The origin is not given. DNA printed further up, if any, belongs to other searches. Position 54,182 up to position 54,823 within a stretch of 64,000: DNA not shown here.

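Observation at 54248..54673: Three LexA-type boxes stacked on the promoter of a small Cys4 plus HTH protein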

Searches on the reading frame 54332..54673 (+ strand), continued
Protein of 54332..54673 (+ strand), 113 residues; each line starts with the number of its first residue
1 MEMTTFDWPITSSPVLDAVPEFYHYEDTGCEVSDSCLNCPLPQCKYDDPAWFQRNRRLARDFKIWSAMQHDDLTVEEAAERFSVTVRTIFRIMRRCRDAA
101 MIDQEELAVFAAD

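Call 51: fold_search(model_id=the predicted structure, library=pdb)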
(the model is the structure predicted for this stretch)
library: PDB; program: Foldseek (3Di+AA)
matches with E <= 10: 647; with E <= 0.001: 0
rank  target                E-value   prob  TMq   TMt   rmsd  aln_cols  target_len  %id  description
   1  2p6t_B                3.8e-01  0.97  0.32  0.23   1.8        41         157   29  CRYSTAL STRUCTURE OF TRANSCRIPTIONAL REGULATOR NMB0573 and L-LEUCINE COMPLEX FROM NEISSERIA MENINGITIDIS (released 2007-04-03)
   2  8jzt_E                3.8e-01  0.90  0.37  0.57   8.9        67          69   19  The sigF and anti-sigma factor complex (released 2024-10-16)
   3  2p5v_G                4.3e-01  0.94  0.32  0.23   3.0        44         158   27  Crystal Structure of Transcriptional Regulator NMB0573 from Neisseria Meningitidis (released 2007-04-03)
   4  2p6t_F                4.9e-01  0.93  0.33  0.24   2.9        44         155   27  CRYSTAL STRUCTURE OF TRANSCRIPTIONAL REGULATOR NMB0573 and L-LEUCINE COMPLEX FROM NEISSERIA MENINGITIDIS (released 2007-04-03)
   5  1s7o_B                4.9e-01  0.90  0.43  0.45  10.7        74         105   15  Crystal structure of putative DNA binding protein SP_1288 from Streptococcus pygenes (released 2004-06-29)
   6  9a4r_A                4.9e-01  0.69  0.42  0.22  11.7        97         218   12  Integrative model of RPSH-RPOB by crosslinking MS and deep learning (released 2024-09-18)
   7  9a7s_A                5.6e-01  0.60  0.42  0.19  14.4       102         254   16  Integrative model of RPSD-RPOB by crosslinking MS and deep learning (released 2024-09-18)
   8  8r7y_A                5.9e-01  0.97  0.37  0.14   2.3        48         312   12  Deoxyribonucleoside regulator DeoR in complex with the DNA operator (released 2024-06-19)
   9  8jzt_C                6.8e-01  0.84  0.37  0.61   8.3        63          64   21  The sigF and anti-sigma factor complex (released 2024-10-16)
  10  2ia0_A                7.2e-01  0.91  0.33  0.24   2.7        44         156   23  Transcriptional Regulatory Protein PF0864 From Pyrococcus Furiosus a Member of the ASNC Family (PF0864) (released 2006-10-31)
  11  8x6g_H                7.2e-01  0.51  0.34  0.16   9.8        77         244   18  Cryo-EM structure of Staphylococcus aureus sigB-dependent RNAP-promoter open complex (released 2024-06-05)
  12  3hug_A                7.7e-01  0.69  0.38  0.51   9.3        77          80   12  Crystal structure of Mycobacterium tuberculosis anti-sigma factor RslA in complex with -35 promoter binding domain of  (released 2010-03-02)
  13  7bhy_B                8.7e-01  0.92  0.37  0.72   2.8        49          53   12  DNA-binding domain of DeoR in complex with the DNA operator (released 2021-11-10)
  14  7ng0                  9.3e-01  0.96  0.32  0.18   1.0        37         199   24  Crystal structure of N- and C-terminally truncated Geobacillus thermoleovorans nucleoid occlusion protein Noc (released 2021-02-17)
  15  4ldz_B                9.3e-01  0.96  0.39  0.23   1.1        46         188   13  Crystal structure of the full-length response regulator DesR in the active state (released 2014-07-16)
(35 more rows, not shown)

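Call 52: find_encoding_contigs(protein=P0271, flank=10000, max_places=3)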
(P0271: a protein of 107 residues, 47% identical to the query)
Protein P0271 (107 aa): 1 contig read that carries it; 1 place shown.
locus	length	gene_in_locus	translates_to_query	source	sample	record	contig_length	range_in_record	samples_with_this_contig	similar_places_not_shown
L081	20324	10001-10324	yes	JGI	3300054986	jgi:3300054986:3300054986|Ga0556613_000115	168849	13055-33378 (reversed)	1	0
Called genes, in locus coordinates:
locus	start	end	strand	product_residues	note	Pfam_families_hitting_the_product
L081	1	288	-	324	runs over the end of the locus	PF00291:PALP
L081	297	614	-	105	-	PF00578:AhpC-TSA, PF08534:Redoxin (weak)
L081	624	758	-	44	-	PF00578:AhpC-TSA, PF08534:Redoxin (weak)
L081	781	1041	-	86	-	-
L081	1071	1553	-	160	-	-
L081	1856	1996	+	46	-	PF00468:Ribosomal_L34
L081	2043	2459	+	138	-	PF00825:Ribonuclease_P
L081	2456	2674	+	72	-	PF01809:YidD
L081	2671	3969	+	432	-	PF01011:PQQ (faint), PF13570:Beta-prop_ACSF4, PF25292:Beta-prop_CGLA (faint), PF13360:PQQ_2, PF13570:Beta-prop_ACSF4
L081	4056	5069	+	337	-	PF02096:60KD_IMP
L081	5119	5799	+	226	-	PF13083:KH_KhpA-B, PF01424:R3H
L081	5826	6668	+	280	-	PF00294:PfkB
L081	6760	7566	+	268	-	PF00142:Fer4_NifH, PF01656:CbiA, PF06564:CBP_BcsQ, PF07015:VirC1 (weak), PF09140:MipZ (weak), PF10609:ParA (weak), PF13614:AAA_31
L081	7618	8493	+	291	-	PF02195:ParB_N, PF17762:HTH_ParB, PF23552:ParB_C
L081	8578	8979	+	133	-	-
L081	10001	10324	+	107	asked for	PF13384:HTH_23 (weak), PF13551:HTH_29 (faint)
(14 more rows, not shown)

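Call 53: find_encoding_contigs(protein=P0254, flank=3000, max_places=3)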
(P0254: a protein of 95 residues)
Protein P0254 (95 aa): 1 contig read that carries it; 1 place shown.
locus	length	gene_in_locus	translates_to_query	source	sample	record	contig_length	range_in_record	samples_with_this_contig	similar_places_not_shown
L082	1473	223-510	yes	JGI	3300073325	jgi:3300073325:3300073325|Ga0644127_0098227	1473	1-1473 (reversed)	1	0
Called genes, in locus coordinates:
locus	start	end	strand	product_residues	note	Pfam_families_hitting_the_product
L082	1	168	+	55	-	?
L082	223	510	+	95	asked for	PF13384:HTH_23 (weak), PF13518:HTH_28 (weak)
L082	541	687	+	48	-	PF24623:Phage_zn_bind_8 (weak)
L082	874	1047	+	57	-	PF00072:Response_reg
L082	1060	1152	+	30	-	-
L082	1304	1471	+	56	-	?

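Call 59: fold_search(model_id=the predicted structure, library=viral)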
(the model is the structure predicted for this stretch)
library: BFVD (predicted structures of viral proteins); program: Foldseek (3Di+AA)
matches with E <= 10: 862; with E <= 0.001: 0
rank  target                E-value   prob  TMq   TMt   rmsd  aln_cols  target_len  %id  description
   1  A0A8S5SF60            6.2e-02  1.00  0.36  0.61   6.2        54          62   33  ECF sigma factor [Podoviridae sp. ctZih56]
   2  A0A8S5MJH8            1.7e-01  0.96  0.39  0.23   8.4        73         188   14  ECF sigma factor [Siphoviridae sp. ctF7F8]
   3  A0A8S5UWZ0            1.7e-01  0.87  0.35  0.28  10.1        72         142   24  RNA polymerase sigma factor SigS [Siphoviridae sp. ctDmR33]
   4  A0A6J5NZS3            1.8e-01  0.99  0.39  0.76   1.7        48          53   25  Uncharacterized protein [uncultured Caudovirales phage]
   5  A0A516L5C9            1.8e-01  0.98  0.42  0.24   5.2        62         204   21  (no name in the UniProt tables at hand)
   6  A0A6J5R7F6            2.2e-01  0.93  0.42  0.56   6.3        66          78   15  RNA polymerase sigma-70 region 4 [uncultured Caudovirales phage]
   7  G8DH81                2.4e-01  0.97  0.47  0.64   5.5        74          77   15  (no name in the UniProt tables at hand)
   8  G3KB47                2.6e-01  0.99  0.40  0.81   1.3        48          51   23  (no name in the UniProt tables at hand)
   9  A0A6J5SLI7            2.6e-01  0.51  0.33  0.36  21.3        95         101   18  RNA polymerase sigma-70 region 4 [uncultured Caudovirales phage]
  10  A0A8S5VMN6            2.7e-01  0.44  0.33  0.31  14.4        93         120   15  (no name in the UniProt tables at hand)
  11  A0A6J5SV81            3.1e-01  0.66  0.33  0.18  10.9        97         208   14  RpoE DNA-directed RNA polymerase specialized sigma subunit, sigma24 homolog [uncultured Caudovirales phage]
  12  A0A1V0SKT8            3.3e-01  0.99  0.37  0.53   1.0        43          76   23  Uncharacterized protein [Klosneuvirus KNV1]
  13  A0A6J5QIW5            3.3e-01  0.90  0.34  0.41   6.0        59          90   32  Uncharacterized protein [uncultured Caudovirales phage]
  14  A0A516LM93            3.3e-01  0.84  0.38  0.42  13.6        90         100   13  (no name in the UniProt tables at hand)
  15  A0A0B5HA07            3.3e-01  0.60  0.36  0.22  15.5        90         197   23  Helix-turn-helix DNA binding domain protein [Mycobacterium phage Malithi]
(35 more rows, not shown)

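Call 60: search_protein_families(library=phrogs, proteins=[window:54338-54673:+, P0254, P0271, P0201, P0240], max_evalue=0.01)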
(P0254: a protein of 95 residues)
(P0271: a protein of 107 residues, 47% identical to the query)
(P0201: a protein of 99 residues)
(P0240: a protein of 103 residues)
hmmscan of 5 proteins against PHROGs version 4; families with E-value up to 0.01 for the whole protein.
window:54338-54673:+ (111 aa): 2 families
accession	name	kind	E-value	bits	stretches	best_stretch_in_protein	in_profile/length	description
phrog_532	-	transcription regulation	0.0036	18.4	1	54-99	79-122/132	late transcriptional activator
phrog_836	-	transcription regulation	0.0066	17.6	1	52-99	85-125/133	late transcriptional activator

P0254 (95 aa): 7 families
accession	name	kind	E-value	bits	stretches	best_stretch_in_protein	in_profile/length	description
phrog_664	-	DNA, RNA and nucleotide metabolism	0.00013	22.9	1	47-93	83-128/210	DNA binding protein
phrog_10100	-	DNA, RNA and nucleotide metabolism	0.0004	21.3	1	45-90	20-65/66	HTH DNA binding protein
phrog_8463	-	integration and excision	0.00048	20.2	1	56-94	14-52/380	transposase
phrog_6962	-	unknown function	0.0017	19.6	1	63-90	12-39/73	-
phrog_151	-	integration and excision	0.0037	16.8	1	46-94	125-173/582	transposase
phrog_20467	-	DNA, RNA and nucleotide metabolism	0.0047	17.8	1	48-91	61-104/112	HNH endonuclease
phrog_125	-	DNA, RNA and nucleotide metabolism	0.0099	16.4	0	44-90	158-204/254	DNA invertase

P0271 (107 aa): 6 families
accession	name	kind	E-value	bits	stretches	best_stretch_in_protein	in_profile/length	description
phrog_836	-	transcription regulation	0.00041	21.5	1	48-91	79-122/133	late transcriptional activator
phrog_9129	-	unknown function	0.00051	21.1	1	48-85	68-105/184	-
phrog_664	-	DNA, RNA and nucleotide metabolism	0.00061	20.7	1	56-83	91-118/210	DNA binding protein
phrog_20467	-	DNA, RNA and nucleotide metabolism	0.00076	20.3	1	56-88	69-102/112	HNH endonuclease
phrog_3855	-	DNA, RNA and nucleotide metabolism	0.0012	20.3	1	53-93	67-107/115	HTH DNA binding protein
phrog_1729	-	unknown function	0.0032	18.5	1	52-92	79-116/142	-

P0201 (99 aa): 2 families
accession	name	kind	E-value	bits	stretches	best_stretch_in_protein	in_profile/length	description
phrog_836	-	transcription regulation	0.003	18.7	1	45-91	82-127/133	late transcriptional activator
phrog_8463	-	integration and excision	0.003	17.6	1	51-91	14-54/380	transposase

P0240 (103 aa): 0 families

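Call 72: list_cluster_members(proteins=[P0125, P0128, P0133, P0137, P0146, P0151, P0160, P0173, P0201, P0240])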
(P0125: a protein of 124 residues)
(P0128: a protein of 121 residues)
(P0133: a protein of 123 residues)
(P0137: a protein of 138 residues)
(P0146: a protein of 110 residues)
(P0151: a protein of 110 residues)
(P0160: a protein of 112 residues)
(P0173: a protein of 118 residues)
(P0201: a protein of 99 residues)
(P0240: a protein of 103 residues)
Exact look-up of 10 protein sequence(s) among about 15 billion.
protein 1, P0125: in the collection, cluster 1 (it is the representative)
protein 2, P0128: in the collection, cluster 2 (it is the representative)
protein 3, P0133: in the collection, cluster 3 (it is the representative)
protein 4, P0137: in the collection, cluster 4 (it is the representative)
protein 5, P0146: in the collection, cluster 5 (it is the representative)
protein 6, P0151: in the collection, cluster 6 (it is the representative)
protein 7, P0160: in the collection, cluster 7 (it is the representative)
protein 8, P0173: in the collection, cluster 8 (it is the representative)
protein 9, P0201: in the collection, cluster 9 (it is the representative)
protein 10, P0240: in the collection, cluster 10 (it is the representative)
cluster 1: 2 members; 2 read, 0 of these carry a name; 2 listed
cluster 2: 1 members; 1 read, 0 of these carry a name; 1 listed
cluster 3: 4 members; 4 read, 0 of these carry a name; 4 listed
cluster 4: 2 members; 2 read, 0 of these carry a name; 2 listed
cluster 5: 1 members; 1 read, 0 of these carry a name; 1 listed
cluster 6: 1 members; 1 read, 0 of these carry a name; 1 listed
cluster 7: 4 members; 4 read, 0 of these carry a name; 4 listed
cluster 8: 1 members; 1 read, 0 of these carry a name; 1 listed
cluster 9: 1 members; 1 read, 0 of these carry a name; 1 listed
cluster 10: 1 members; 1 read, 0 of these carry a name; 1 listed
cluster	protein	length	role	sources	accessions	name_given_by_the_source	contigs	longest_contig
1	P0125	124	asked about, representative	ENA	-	-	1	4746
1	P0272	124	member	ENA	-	-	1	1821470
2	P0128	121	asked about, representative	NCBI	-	-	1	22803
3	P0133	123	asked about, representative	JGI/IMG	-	-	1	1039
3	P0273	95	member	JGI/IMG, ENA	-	-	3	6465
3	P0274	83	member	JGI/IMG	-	-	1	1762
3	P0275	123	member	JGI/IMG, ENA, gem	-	-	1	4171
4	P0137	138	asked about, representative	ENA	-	-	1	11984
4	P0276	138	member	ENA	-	-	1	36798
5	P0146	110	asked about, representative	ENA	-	-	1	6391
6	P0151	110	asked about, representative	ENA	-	-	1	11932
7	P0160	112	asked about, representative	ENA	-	-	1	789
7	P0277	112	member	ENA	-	-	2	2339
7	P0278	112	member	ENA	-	-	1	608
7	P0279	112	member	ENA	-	-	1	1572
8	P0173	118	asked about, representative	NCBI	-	-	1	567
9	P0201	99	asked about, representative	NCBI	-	-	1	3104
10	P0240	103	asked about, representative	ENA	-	-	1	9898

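Call 73: find_encoding_contigs(protein=P0272, flank=10000, max_places=2)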
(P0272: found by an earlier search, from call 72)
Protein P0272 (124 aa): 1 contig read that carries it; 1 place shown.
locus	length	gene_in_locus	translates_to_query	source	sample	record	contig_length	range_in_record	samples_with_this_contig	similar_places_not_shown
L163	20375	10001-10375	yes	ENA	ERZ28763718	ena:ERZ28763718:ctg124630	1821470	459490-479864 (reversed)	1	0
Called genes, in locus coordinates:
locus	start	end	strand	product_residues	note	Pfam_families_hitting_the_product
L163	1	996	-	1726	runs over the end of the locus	PF04610:TrbL (weak)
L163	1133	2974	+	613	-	-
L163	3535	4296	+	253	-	-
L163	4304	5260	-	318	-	-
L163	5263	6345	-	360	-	-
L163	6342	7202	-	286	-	-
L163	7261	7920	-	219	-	-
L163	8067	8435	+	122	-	-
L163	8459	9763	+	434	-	PF02163:Peptidase_M50, PF13180:PDZ_2 (weak)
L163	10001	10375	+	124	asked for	-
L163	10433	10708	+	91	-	-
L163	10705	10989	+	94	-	-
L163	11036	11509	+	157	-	-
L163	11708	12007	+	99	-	-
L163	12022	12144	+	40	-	-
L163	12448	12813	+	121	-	-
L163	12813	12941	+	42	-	-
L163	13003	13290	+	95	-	-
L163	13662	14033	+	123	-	-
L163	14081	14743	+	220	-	PF13462:Thioredoxin_4, PF01323:DSBA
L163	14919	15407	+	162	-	PF01661:Macro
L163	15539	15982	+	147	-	-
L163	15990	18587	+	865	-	PF00270:DEAD, PF04851:ResIII (weak), PF00271:Helicase_C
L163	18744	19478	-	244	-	PF18895:T4SS_pilin (weak)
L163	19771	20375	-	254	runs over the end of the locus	PF18895:T4SS_pilin (weak)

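Call 75: find_encoding_contigs(protein=P0276, flank=6000, max_places=2)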
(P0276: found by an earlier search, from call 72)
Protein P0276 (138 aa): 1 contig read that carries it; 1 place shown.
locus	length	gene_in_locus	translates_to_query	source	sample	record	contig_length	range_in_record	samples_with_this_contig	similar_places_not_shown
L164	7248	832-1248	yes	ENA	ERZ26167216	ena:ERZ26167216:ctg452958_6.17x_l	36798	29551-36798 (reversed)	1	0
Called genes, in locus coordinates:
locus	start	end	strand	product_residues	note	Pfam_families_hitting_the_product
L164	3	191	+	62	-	?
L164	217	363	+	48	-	-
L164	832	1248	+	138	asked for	-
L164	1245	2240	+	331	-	PF12802:MarR_2 (weak), PF13730:HTH_36 (weak)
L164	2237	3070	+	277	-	PF01695:IstB_IS21 (weak)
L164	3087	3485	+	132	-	-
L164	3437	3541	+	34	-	-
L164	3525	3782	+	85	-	-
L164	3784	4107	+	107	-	PF00145:DNA_methylase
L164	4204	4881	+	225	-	-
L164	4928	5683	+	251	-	PF07505:DUF5131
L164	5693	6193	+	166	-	PF00226:DnaJ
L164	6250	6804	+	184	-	-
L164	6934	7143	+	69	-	-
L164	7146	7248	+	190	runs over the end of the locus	PF14791:DNA_pol_B_thumb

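Call 76: find_encoding_contigs(protein=P0128, flank=6000, max_places=2)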
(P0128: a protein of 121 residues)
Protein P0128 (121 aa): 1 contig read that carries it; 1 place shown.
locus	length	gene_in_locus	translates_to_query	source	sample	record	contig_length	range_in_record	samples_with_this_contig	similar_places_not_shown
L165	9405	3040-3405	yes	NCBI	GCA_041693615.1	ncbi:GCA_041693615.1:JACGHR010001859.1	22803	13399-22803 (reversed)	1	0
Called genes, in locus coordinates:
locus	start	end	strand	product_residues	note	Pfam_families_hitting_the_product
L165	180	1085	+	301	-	-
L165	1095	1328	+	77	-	-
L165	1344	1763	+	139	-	-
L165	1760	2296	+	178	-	-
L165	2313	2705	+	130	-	PF00196:GerE (weak)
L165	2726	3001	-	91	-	-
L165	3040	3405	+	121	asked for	-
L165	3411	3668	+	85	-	-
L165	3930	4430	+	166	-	-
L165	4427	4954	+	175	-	-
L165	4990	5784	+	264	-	PF01507:PAPS_reduct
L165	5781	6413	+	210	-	PF00589:Phage_integrase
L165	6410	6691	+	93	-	-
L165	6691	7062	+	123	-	-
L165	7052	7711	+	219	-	-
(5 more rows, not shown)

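Call 78: find_encoding_contigs(protein=P0151, flank=6000, max_places=1)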
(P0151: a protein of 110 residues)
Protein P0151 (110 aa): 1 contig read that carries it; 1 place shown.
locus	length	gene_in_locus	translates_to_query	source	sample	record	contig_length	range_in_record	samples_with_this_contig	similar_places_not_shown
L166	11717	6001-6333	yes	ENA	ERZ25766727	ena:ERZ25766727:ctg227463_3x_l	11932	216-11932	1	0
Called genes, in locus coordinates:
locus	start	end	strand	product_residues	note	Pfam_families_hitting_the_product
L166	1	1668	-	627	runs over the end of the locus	?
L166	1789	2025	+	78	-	-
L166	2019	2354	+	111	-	-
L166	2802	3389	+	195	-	PF00239:Resolvase, PF02796:HTH_7 (weak), PF13936:HTH_38 (weak)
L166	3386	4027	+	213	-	-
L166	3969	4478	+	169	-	PF13365:Trypsin_2, PF00089:Trypsin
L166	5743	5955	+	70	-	-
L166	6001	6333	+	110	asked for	-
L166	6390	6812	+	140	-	-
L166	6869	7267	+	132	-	-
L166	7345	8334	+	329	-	-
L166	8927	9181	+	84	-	-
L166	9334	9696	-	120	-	-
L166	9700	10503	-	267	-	-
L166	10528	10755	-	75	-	-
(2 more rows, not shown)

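Call 79: find_encoding_contigs(protein=P0240, flank=6000, max_places=1)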
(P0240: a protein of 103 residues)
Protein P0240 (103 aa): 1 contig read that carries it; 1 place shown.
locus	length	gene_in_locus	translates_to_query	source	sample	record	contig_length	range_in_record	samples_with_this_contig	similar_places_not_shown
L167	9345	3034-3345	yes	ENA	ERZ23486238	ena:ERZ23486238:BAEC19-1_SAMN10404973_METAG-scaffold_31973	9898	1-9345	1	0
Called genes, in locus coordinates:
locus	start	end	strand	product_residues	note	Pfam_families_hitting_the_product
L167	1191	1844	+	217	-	-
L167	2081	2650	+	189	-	-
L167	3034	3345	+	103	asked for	-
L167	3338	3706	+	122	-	-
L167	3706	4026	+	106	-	-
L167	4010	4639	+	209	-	PF00589:Phage_integrase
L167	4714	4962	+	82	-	-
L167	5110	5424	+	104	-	-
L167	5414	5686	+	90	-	-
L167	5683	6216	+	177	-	-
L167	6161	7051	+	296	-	PF02511:Thy1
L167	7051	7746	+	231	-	-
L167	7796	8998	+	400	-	PF03837:RecT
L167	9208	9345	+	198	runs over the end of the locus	PF04545:Sigma70_r4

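Call 80: find_encoding_contigs(protein=P0146, flank=6000, max_places=1)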
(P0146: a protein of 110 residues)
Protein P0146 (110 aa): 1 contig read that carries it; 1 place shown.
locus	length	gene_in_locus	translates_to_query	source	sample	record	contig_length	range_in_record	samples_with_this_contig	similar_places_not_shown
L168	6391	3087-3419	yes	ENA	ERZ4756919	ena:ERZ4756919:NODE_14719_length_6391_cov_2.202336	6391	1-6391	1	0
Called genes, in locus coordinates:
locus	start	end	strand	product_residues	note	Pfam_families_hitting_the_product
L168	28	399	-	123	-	PF22636:FlK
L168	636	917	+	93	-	-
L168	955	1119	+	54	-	-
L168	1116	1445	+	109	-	-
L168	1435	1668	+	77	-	-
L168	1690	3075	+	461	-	-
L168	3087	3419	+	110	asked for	PF13384:HTH_23, PF13551:HTH_29 (weak)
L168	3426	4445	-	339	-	PF01018:GTP1_OBG, PF01926:MMR_HSR1, PF02421:FeoB_N, PF09269:DUF1967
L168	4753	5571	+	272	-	PF03328:HpcH_HpaI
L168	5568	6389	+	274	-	?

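Call 95: find_homologous_proteins(query=P0271, max_evalue=0.001)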
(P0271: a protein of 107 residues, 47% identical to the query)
Query P0271 (107 aa): 124 proteins with E <= 0.001 among 152 candidates; the best 120 are listed.
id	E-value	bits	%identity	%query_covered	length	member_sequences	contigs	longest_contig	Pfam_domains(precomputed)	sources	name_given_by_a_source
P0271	4.1e-64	231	100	100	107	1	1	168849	PF13384.13,PF13551.13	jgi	jgi:hypothetical protein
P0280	1.7e-44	168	87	84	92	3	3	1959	PF13384.13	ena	-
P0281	3.8e-44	167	82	85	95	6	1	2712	PF13384.13,PF13551.13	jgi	jgi:hypothetical protein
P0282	7.4e-44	166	87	84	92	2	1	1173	PF13384.13,PF13551.13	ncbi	-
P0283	1.2e-43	166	82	84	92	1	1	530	PF13384.13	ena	-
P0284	1.9e-43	165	84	84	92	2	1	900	PF13384.13,PF13551.13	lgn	-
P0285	4.6e-43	164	82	86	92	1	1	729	PF13384.13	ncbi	-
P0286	8.1e-43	163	85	81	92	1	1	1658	PF13384.13,PF13551.13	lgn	-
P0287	1.2e-42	162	80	84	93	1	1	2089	PF13384.13,PF13551.13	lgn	-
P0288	2.0e-42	162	84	84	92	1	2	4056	PF13384.13,PF13551.13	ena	-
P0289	2.2e-42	162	82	84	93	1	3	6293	PF13384.13,PF13551.13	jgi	jgi:hypothetical protein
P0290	2.7e-42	161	82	84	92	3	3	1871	PF13384.13,PF13551.13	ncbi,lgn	-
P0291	2.8e-42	161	82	84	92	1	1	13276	PF13384.13,PF13551.13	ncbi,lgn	ncbi:MAG: helix-turn-helix domain-containing protein [Dehalococcoidia bacterium]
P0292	4.6e-42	160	83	84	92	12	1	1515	PF13384.13,PF13551.13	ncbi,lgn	-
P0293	1.4e-41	159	82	85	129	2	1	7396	PF13384.13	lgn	-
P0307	1.4e-35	140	70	83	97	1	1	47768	-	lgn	-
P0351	1.0e-18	85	63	61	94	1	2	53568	PF13384.13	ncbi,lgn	-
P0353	2.5e-18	84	56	68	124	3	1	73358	PF13384.13,PF02796.22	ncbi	-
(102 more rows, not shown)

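Call 96: find_encoding_contigs(protein=P0291, flank=5000, max_places=2)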
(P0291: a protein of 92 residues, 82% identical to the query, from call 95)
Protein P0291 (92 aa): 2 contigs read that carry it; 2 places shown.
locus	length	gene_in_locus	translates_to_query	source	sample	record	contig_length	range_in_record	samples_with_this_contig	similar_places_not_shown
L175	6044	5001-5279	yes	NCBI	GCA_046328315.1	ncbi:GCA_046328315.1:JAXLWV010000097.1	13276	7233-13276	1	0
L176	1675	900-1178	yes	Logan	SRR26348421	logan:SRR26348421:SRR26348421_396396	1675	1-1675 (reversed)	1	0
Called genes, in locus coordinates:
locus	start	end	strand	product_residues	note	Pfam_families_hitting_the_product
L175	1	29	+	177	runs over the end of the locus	PF02518:HATPase_c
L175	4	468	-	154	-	PF06071:YchF-GTPase_C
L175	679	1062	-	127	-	-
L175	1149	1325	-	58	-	-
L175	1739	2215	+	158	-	PF03449:GreA_GreB_N, PF01272:GreA_GreB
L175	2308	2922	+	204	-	PF00188:CAP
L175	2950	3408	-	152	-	-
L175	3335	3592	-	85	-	PF02558:ApbA (weak), PF03807:F420_oxidored (weak)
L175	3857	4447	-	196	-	PF12802:MarR_2 (weak), PF12840:HTH_20, PF09860:DUF2087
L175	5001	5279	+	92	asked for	PF13551:HTH_29 (weak), PF13384:HTH_23 (weak)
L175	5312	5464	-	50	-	-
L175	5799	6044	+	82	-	PF01425:Amidase (weak)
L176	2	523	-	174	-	?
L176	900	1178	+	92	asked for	PF13551:HTH_29 (weak), PF13384:HTH_23 (weak)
